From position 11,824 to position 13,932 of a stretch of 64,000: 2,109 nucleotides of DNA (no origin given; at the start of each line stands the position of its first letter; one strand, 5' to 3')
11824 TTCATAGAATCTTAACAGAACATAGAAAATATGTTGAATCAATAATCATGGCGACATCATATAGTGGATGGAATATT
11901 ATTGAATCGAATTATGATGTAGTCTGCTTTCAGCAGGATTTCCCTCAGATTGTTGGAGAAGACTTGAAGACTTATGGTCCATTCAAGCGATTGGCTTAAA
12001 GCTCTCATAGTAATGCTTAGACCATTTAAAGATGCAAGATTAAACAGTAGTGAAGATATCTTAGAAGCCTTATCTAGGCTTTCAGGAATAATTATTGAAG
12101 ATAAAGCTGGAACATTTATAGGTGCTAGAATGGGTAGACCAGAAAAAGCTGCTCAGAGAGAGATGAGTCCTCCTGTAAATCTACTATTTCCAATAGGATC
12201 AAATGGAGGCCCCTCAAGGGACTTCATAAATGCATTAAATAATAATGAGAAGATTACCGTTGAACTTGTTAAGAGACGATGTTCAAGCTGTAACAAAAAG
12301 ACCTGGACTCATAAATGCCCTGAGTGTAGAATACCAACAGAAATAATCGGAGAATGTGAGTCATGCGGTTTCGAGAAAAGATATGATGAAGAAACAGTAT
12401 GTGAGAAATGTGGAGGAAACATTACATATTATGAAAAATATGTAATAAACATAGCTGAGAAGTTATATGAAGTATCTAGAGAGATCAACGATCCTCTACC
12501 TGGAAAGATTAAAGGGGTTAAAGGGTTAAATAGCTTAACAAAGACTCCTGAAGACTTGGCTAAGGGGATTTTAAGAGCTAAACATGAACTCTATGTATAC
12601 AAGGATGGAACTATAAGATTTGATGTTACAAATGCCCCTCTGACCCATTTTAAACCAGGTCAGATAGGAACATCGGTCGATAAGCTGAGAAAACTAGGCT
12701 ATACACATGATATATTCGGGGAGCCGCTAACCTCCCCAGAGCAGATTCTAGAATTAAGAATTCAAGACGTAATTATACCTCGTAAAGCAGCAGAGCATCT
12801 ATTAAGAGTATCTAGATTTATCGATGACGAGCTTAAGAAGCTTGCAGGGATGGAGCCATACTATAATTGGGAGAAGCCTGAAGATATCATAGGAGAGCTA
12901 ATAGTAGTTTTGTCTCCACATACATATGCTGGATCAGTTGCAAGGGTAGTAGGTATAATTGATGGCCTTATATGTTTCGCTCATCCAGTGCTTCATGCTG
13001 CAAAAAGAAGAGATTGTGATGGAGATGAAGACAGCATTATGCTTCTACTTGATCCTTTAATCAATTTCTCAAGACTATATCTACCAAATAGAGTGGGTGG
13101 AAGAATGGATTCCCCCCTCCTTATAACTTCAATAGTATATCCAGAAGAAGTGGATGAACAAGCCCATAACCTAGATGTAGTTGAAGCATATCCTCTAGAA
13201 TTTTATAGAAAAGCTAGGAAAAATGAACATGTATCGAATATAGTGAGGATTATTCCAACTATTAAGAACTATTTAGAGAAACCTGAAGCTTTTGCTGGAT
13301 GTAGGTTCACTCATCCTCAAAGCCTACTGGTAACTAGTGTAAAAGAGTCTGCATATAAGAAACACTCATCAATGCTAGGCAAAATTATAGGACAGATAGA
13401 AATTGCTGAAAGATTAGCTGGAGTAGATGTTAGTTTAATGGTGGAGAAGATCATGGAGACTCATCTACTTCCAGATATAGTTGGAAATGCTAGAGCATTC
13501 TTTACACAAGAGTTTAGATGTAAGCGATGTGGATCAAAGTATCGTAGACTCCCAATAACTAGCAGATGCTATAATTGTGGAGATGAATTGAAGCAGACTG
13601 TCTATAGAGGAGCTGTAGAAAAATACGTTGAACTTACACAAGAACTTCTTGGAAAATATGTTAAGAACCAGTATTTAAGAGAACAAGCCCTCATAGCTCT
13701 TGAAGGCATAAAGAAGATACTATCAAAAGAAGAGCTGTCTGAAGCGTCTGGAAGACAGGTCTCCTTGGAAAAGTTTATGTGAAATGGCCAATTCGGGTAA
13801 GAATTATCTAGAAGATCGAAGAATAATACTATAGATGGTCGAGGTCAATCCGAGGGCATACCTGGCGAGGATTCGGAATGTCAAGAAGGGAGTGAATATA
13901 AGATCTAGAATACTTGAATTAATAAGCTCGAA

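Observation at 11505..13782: The PolD large subunit is encoded only as its C-terminal half: a possible naturally split DP2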

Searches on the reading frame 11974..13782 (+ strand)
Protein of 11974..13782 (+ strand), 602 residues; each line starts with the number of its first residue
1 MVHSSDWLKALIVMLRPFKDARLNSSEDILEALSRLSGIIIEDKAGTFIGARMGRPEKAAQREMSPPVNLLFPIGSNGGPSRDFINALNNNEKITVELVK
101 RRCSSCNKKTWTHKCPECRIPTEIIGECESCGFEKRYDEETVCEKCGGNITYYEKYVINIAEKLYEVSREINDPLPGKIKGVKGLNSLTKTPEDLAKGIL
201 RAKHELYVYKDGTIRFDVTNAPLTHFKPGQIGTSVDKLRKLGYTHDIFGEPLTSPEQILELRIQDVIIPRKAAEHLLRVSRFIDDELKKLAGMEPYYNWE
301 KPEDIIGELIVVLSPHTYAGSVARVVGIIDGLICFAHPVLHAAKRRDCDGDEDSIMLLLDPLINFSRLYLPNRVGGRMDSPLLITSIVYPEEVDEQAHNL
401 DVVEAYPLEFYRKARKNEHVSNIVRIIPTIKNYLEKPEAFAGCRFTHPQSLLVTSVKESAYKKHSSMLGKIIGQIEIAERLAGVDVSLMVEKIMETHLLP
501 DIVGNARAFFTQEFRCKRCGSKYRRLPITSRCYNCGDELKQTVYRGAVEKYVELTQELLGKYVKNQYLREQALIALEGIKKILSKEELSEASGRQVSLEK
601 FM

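Call 4: search_protein_families(library=pfam, proteins=[window:11974-13782:+], max_evalue=0.01)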
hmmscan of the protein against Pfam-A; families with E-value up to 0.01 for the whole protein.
window:11974-13782:+ (602 aa): 3 families
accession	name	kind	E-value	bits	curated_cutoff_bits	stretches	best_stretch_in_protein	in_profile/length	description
PF24846.1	PolC_DP2_cat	-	1.8e-119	398.6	24.3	1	178-470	7-299/299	DNA polymerase II large subunit DP2, catalytic domain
PF24844.1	PolC_DP2_central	-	1.8e-35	123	24.3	1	22-134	256-369/372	DNA polymerase II large subunit DP2, central domain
PF07191.17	Zn_ribbon_6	-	0.00089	19.6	25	0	512-559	15-59/67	Double zinc ribbon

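Call 5: find_homologous_proteins(query=window:11974-13782:+, max_evalue=0.00001)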
Query window:11974-13782:+ (602 aa): 1342 proteins with E <= 0.00001 among 8000 candidates; the best 120 are listed.
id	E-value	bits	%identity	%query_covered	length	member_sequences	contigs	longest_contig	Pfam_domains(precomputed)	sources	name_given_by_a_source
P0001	7.5e-236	802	59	99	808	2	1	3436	PF24844.2,PF24846.2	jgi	jgi:DNA polymerase II large subunit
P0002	1.6e-202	692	53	100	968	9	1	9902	PF03833.20,PF24844.2,PF24846.2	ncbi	ncbi:MAG: DNA polymerase II large subunit, partial [Nitrososphaerota archaeon]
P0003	1.5e-194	666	65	74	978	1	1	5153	PF03833.20,PF24844.2,PF24846.2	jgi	-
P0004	1.0e-182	627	64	72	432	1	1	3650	PF24846.2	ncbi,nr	ncbi:MAG: hypothetical protein DRN59_02700 [Thaumarchaeota archaeon]|nr:MAG: hypothetical protein DR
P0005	1.6e-176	606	47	99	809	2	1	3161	PF24844.2,PF24846.2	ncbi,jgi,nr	ncbi:DNA polymerase II large subunit [Candidatus Bathyarchaeota archaeon]|nr:MAG: DNA polymerase II 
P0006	1.1e-173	597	48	96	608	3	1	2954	PF24844.2,PF24846.2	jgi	jgi:DNA polymerase II large subunit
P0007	2.8e-173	596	46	97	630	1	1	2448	PF24844.2,PF24846.2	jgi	jgi:DNA polymerase II large subunit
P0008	1.9e-171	589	47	96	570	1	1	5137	PF24844.2,PF07191.18,PF24846.2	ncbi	ncbi:MAG: DNA polymerase II large subunit, partial [Candidatus Bathyarchaeia archaeon]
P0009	7.0e-171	588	46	97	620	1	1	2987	PF24844.2,PF24846.2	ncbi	ncbi:MAG: DNA polymerase II large subunit, partial [Candidatus Bathyarchaeia archaeon]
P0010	7.5e-171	587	46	97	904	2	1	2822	PF03833.20,PF24844.2,PF24846.2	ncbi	ncbi:MAG: DNA polymerase II large subunit, partial [Candidatus Bathyarchaeia archaeon]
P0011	8.0e-171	587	47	94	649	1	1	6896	PF24844.2,PF24846.2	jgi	-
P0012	9.4e-171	587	47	97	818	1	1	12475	PF24844.2,PF24846.2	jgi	-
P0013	9.9e-171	587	47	97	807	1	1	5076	PF24844.2,PF24846.2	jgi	jgi:DNA polymerase II large subunit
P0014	1.1e-170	587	47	97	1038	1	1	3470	PF03833.20,PF24844.2,PF24846.2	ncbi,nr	ncbi:MAG: DNA polymerase II large subunit, partial [Candidatus Bathyarchaeota archaeon]|nr:DNA polym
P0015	2.4e-170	586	46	97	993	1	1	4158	PF03833.20,PF24844.2,PF24846.2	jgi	jgi:DNA polymerase II large subunit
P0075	2.3e-162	559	46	94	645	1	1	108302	PF24844.2,PF24846.2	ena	-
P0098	1.1e-159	551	44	96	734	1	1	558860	PF24844.2,PF24846.2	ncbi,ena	-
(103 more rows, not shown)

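Call 6: find_encoding_contigs(protein=window:11974-13782:+, flank=10000, max_places=6)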
Protein window:11974-13782:+ (602 aa): no gene with exactly this product is on record in the collection.

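Call 7: find_related_loci(query=window:11974-13782:+, collection=genome_contigs, flank=10000)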
Query window:11974-13782:+ (602 aa) in genome_contigs; peptide patterns used: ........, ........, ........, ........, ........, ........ (x = any residue, [..] = any of these).
109 stretches matched a pattern; 38 encode a relative of the query (tblastn E <= 1e-3); 38 distinct loci.
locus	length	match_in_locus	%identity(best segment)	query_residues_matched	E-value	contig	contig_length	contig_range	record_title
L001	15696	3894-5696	89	1-602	0e+0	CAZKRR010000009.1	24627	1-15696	MAG TPA_asm: uncultured Nitrososphaeria archaeon isolate SRP104967_co1_24 genome assembly, contig: NODE_673_length_24627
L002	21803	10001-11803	88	1-602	0e+0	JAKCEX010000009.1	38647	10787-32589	MAG: Candidatus Geocrenenecus arthurdayi isolate LGB-05.bin.6 NODE_284_length_38647_cov_89.055944, whole genome shotgun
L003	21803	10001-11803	81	1-602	0e+0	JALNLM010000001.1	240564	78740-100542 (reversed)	MAG: Candidatus Geocrenenecus huangii isolate ZZQ.bins.13.201803 NODE_29_length_240564_cov_22.133769, whole genome shotg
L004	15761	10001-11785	71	7-601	0e+0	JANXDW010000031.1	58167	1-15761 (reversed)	MAG: Aigarchaeota archaeon isolate SKYB24 k141_416600, whole genome shotgun sequence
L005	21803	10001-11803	68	1-601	0e+0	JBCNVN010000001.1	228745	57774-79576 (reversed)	MAG: Candidatus Caldarchaeales archaeon isolate DT_Bin_20 contig1, whole genome shotgun sequence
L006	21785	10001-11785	66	7-602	0e+0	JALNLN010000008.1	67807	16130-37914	MAG: Candidatus Geocrenenecus dongiae isolate ZZQ.bins.17.201803 NODE_275_length_67807_cov_22.844031, whole genome shotg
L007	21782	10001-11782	65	7-602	0e+0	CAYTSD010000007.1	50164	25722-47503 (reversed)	MAG TPA_asm: uncultured Nitrososphaeria archaeon isolate binchicken_co80_166 genome assembly, contig: NODE_81_length_501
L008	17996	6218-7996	62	6-602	0e+0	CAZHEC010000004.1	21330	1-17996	MAG TPA_asm: uncultured Nitrososphaeria archaeon isolate SRP163575_co2_204 genome assembly, contig: NODE_2911_length_213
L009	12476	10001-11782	60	6-602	0e+0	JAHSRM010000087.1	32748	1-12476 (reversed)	MAG: Candidatus Benthortus lauensis isolate T2-175 k151_123006, whole genome shotgun sequence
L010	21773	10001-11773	61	7-602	0e+0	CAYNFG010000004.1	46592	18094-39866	MAG TPA_asm: uncultured Nitrososphaeria archaeon isolate SRP141559_co1_273 genome assembly, contig: NODE_206_length_4659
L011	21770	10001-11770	60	7-602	0e+0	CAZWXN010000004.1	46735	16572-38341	MAG TPA_asm: uncultured Nitrososphaeria archaeon isolate SRP104967_co1_10 genome assembly, contig: NODE_216_length_46735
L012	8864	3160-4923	59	7-601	0e+0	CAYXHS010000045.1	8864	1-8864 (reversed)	MAG TPA_asm: uncultured Nitrososphaeria archaeon isolate binchicken_co184_276 genome assembly, contig: NODE_16161_length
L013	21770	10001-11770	60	7-602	0e+0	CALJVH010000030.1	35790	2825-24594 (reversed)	MAG: uncultured archaeon isolate S1_Bin_METABAT__142_1 genome assembly, contig: c_000001391650, whole genome shotgun seq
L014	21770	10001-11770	59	7-602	0e+0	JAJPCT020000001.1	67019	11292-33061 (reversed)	MAG: Candidatus Wolframiiraptor gerlachensis isolate A8 NODE_100_length_67019_cov_4_137789, whole genome shotgun sequenc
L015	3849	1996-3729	60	7-586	0e+0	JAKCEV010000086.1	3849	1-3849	MAG: Candidatus Wolframiiraptor allenii isolate LGB-01.bin.22 NODE_2841_length_3849_cov_22.053506, whole genome shotgun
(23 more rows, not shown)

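Call 32: search_solved_structures(query=window:11974-13782:+, max_evalue=1e-10, show_alignments=1)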
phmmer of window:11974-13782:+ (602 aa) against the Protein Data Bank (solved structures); distinct sequences matched with E-value up to 1e-10: 4.
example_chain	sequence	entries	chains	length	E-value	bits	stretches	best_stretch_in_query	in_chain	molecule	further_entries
6knb_B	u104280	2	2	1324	2e-160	538.1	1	29-583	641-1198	DNA polymerase D DP2 (DNA polymerase II large) subunit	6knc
6hms_B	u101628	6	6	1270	1.1e-159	535.7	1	33-575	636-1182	DNA polymerase II large subunit,DNA polymerase II large subunit | DP2 | DNA polymerase II large subunit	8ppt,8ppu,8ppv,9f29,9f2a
6t8h_B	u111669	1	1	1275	1.1e-159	535.7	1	33-575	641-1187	DP2 subunit of D-family DNA-polymerase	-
5ijl_A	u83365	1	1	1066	1.5e-127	429.6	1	33-448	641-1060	DNA polymerase II large subunit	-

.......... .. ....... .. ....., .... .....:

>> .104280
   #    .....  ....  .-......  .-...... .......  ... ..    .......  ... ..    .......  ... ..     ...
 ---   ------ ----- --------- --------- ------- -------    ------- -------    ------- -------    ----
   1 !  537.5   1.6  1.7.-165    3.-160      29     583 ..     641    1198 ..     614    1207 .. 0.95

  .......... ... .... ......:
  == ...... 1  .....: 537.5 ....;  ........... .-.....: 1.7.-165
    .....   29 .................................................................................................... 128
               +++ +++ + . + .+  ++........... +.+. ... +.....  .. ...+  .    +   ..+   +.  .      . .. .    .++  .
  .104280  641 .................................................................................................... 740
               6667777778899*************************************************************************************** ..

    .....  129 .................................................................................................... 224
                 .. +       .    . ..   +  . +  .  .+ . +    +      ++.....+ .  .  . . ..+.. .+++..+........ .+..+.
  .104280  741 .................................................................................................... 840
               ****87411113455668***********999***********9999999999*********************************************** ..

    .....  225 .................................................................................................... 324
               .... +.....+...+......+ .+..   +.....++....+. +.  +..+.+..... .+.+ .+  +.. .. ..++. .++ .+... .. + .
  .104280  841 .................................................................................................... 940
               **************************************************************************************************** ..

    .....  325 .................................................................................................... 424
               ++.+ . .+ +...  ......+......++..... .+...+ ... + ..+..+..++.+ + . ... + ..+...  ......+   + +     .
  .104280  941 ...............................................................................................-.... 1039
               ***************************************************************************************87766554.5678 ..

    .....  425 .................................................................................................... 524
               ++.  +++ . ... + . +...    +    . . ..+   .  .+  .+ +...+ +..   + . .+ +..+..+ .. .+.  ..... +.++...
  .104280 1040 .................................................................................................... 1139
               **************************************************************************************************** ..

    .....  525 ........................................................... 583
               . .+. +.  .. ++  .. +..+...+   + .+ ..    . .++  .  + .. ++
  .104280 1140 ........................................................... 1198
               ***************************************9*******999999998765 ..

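Call 40: find_encoding_contigs(protein=P0098, flank=6000, max_places=3)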
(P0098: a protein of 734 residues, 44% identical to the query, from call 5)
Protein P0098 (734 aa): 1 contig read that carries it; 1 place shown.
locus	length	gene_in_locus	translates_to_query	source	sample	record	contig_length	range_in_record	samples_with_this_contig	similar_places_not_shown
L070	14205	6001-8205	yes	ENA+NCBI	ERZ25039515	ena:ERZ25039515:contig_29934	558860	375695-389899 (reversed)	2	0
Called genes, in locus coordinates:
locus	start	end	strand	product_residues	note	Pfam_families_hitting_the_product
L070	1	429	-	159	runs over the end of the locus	-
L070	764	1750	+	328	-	PF00155:Aminotran_1_2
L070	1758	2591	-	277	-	PF00795:CN_hydrolase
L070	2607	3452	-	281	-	PF02540:NAD_synthase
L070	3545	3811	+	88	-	PF05129:Zn_ribbon_Elf1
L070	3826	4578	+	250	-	PF01884:PcrB, PF00977:His_biosynth (weak)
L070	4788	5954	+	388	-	PF03833:PolC_DP2_N, PF24844:PolC_DP2_central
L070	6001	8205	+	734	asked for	PF24844:PolC_DP2_central, PF24846:PolC_DP2_cat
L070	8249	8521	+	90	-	PF01022:HTH_5 (weak)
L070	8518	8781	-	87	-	PF03819:MazG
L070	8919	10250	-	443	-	PF00464:SHMT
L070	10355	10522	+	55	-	PF03911:Sec61_beta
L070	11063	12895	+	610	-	PF09843:DUF2070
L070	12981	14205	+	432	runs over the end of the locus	PF00589:Phage_integrase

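Call 41: find_encoding_contigs(protein=P0075, flank=6000, max_places=3)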
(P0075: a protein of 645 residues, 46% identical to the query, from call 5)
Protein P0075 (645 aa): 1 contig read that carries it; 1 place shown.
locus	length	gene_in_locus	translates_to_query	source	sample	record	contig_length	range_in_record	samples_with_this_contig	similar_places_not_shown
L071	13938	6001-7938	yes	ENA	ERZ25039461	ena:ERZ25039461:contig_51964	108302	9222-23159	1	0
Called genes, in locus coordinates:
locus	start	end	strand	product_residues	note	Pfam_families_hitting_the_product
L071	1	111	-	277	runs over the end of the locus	PF01978:TrmB (weak), PF12802:MarR_2 (weak), PF01047:MarR (weak)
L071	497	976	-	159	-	-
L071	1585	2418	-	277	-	PF00795:CN_hydrolase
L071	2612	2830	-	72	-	PF02540:NAD_synthase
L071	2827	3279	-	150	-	PF02540:NAD_synthase, PF03054:tRNA_Me_trans (weak)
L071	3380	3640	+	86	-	PF05129:Zn_ribbon_Elf1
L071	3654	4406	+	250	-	PF01884:PcrB, PF00977:His_biosynth (weak)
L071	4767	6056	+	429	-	PF03833:PolC_DP2_N, PF24844:PolC_DP2_central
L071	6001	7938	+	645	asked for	PF24844:PolC_DP2_central, PF24846:PolC_DP2_cat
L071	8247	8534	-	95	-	PF03819:MazG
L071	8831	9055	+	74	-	PF03911:Sec61_beta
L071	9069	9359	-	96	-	-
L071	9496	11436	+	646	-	PF09843:DUF2070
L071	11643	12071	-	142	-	PF17146:PIN_6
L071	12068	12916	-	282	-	PF01513:NAD_kinase, PF20143:NAD_kinase_C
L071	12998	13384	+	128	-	PF21485:IF5A-like_N, PF08207:EFP_N (faint)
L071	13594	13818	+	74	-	-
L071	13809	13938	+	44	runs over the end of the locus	PF02881:SRP54_N (weak)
